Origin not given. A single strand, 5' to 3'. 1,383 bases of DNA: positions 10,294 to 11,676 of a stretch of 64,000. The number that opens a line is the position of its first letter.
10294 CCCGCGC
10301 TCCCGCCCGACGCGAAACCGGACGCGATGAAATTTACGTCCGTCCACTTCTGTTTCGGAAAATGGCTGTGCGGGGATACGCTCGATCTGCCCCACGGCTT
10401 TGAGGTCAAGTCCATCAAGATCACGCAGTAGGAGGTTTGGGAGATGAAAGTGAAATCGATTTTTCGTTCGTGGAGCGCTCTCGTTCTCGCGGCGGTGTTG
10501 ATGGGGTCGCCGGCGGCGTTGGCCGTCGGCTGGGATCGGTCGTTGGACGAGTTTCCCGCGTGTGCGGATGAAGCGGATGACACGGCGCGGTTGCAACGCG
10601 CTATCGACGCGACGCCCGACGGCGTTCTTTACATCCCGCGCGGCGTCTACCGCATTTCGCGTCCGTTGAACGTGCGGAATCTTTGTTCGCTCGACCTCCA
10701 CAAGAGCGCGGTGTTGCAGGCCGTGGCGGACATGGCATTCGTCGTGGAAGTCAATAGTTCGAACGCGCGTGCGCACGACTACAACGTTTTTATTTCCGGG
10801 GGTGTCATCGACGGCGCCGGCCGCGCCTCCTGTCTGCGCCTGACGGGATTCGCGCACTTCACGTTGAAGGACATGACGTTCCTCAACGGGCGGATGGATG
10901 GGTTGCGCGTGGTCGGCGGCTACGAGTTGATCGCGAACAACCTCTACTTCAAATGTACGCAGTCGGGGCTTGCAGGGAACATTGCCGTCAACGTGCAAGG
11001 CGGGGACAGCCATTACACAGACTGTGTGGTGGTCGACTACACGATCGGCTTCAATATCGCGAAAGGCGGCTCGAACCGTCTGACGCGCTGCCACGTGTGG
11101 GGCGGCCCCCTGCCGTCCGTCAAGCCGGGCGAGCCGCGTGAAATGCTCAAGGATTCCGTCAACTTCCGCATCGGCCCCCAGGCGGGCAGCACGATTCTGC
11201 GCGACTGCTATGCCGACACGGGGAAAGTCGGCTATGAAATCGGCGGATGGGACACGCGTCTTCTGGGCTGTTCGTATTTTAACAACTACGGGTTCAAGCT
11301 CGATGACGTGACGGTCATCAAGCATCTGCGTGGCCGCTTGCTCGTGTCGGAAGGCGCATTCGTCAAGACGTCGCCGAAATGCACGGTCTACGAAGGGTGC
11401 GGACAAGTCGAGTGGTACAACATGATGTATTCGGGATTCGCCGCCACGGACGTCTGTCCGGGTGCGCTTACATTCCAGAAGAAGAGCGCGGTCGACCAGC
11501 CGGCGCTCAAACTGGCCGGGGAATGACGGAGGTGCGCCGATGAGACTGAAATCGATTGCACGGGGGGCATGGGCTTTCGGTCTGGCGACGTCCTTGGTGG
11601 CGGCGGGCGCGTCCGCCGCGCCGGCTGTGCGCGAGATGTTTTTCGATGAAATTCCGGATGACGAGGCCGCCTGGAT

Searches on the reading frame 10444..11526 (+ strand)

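Call 69: search_protein_families(library=pfam, proteins=[window:10444-11526:+], max_evalue=0.05)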
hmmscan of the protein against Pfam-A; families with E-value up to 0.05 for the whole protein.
window:10444-11526:+ (360 aa): 2 families
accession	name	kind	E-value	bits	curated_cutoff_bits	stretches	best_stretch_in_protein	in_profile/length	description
PF12708.12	Pect-lyase_RHGA_epim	-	1.4e-07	32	27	1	36-205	6-171/213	Rhamnogalacturonase A/epimerase, pectate lyase-like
PF13229.12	Beta_helix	-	5.8e-05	23.2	25.9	1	130-283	2-141/158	Right handed beta helix region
